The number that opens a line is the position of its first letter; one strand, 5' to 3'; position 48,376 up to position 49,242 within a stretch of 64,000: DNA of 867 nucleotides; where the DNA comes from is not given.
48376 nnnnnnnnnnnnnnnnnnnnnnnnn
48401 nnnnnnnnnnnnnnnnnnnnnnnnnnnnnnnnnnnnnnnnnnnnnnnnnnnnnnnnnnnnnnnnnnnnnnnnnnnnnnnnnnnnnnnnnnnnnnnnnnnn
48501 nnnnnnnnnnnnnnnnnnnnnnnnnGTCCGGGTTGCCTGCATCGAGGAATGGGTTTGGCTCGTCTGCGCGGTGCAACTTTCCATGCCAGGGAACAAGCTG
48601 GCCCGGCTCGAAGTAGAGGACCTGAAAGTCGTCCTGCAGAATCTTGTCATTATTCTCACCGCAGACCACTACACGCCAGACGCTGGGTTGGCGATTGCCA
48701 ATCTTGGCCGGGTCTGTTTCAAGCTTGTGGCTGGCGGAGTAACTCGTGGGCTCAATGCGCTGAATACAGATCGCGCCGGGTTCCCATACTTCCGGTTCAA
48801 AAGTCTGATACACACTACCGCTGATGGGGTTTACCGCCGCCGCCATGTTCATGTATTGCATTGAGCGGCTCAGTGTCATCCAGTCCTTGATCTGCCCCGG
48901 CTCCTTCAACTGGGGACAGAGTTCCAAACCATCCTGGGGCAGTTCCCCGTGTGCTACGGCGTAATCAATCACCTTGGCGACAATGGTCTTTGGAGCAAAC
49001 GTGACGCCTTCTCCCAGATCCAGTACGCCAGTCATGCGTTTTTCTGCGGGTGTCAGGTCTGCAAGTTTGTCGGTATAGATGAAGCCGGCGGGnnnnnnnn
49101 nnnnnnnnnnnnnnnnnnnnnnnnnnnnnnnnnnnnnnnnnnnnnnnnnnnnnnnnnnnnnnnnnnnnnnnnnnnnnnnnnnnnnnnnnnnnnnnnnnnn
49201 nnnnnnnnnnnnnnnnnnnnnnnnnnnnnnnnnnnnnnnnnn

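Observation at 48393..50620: A 2-kb low-GC insertion carrying two paralogous secreted-protein genes, flanked by about 90-bp direct repeats derived from the acs 5' end and promoter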

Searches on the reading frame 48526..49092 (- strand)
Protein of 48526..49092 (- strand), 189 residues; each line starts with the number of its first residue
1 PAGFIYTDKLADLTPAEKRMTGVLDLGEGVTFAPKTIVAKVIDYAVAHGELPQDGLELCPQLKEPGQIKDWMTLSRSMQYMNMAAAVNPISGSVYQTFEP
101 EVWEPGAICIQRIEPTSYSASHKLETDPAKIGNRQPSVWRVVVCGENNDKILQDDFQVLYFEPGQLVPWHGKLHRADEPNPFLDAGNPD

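Call 31: search_protein_representatives(alignment_id=A2)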
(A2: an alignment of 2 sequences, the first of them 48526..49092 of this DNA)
Query: 2 sequences, 193 profile positions. Proteins with E-value up to 0.001 (for the whole library): 148; up to 1e-10: 47; up to 1e-30: 2. The best 148 are listed.
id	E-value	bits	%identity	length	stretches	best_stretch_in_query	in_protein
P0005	4.3e-104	362.4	-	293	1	3-193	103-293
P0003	2.2e-93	327.5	-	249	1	1-193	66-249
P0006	6.8e-27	110.6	-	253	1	15-169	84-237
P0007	6.2e-21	91.1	-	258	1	15-169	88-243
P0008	3.6e-19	85.4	-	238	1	17-166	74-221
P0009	1.4e-17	80.2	-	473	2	53-124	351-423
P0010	1.4e-17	80.2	-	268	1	16-159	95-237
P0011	5.1e-17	78.3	-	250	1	6-158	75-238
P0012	9.2e-17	77.5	-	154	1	45-159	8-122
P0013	1.0e-16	77.4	-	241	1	15-160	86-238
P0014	1.6e-16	76.7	-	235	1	7-174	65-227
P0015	4.5e-16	75.2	-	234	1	12-158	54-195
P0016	5.0e-16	75.1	-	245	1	11-157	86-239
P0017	5.8e-16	74.9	-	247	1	15-157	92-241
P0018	1.0e-15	74.1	-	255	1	19-157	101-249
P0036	1.9e-12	63.4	-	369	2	52-158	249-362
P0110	4.5e-06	42.6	-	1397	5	110-151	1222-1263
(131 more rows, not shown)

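Call 33: search_protein_families(library=pfam, proteins=[P0006, P0007, P0008, P0009, P0010, P0011, P0013, P0014, P0036, P0110], max_evalue=0.01)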
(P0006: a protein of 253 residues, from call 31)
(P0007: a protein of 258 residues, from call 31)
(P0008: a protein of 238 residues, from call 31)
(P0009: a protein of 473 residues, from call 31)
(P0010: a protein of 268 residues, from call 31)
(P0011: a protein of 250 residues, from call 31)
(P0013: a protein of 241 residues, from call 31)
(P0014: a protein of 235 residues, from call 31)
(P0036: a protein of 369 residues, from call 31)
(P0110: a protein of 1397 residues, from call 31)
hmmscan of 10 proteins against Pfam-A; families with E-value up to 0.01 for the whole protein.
P0006 (253 aa): 0 families

P0007 (258 aa): 0 families

P0008 (238 aa): 0 families

P0009 (473 aa): 0 families

P0010 (268 aa): 0 families

P0011 (250 aa): 0 families

P0013 (241 aa): 0 families

P0014 (235 aa): 0 families

P0036 (369 aa): 0 families

P0110 (1397 aa): 7 families
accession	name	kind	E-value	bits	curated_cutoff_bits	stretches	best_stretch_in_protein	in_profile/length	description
PF12796.13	Ank_2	-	8.7e-40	135.6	27.3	0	1241-1311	21-85/90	Ankyrin repeats (3 copies)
PF01535.26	PPR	-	1.5e-11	44.2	25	0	415-436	9-30/31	PPR repeat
PF13181.12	TPR_8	-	8.2e-09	35.4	25.7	0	495-516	10-31/34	Tetratricopeptide repeat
PF00515.34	TPR_1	-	8.9e-08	32.1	27.8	0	735-756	10-31/34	Tetratricopeptide repeat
PF13176.12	TPR_7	-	1.4e-05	25.2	27.9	0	736-756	9-29/36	Tetratricopeptide repeat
PF17814.7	LisH_TPL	-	0.00098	19.2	30.7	0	1021-1037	2-18/31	LisH-like dimerisation domain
PF23386.1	NPP-6_helical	-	0.0014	18.5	27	0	984-1012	142-170/209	NPP-6, helical domain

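Call 41: find_encoding_contigs(protein=P0006, flank=8000, max_places=4)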
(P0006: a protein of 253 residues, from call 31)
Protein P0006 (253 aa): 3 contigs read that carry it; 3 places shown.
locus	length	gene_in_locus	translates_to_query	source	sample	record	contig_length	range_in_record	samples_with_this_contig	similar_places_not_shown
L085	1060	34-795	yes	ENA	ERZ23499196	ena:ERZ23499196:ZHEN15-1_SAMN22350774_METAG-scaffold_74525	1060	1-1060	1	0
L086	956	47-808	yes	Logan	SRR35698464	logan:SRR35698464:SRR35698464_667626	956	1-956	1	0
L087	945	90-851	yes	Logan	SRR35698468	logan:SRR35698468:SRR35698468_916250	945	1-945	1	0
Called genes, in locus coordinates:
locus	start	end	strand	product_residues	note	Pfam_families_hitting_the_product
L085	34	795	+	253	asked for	-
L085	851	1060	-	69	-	?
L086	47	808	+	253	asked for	-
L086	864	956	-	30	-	?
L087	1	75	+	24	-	?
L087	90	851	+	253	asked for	-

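Call 74: find_encoding_contigs(protein=P0009, flank=8000, max_places=3)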
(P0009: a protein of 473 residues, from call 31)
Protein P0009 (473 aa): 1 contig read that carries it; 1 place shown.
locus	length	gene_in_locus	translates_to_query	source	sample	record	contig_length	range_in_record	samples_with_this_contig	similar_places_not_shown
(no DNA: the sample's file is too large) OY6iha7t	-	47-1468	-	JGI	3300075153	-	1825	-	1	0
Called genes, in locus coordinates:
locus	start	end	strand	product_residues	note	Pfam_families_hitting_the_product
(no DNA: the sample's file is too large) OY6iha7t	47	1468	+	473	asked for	-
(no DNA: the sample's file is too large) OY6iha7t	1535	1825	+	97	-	?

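Call 75: find_encoding_contigs(protein=P0007, flank=8000, max_places=3)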
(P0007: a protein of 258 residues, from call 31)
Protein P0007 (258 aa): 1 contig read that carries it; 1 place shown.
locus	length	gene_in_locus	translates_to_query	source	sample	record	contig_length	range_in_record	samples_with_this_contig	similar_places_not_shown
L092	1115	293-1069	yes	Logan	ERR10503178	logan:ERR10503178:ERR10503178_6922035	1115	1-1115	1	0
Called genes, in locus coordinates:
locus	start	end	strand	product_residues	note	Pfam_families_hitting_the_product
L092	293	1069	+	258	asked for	-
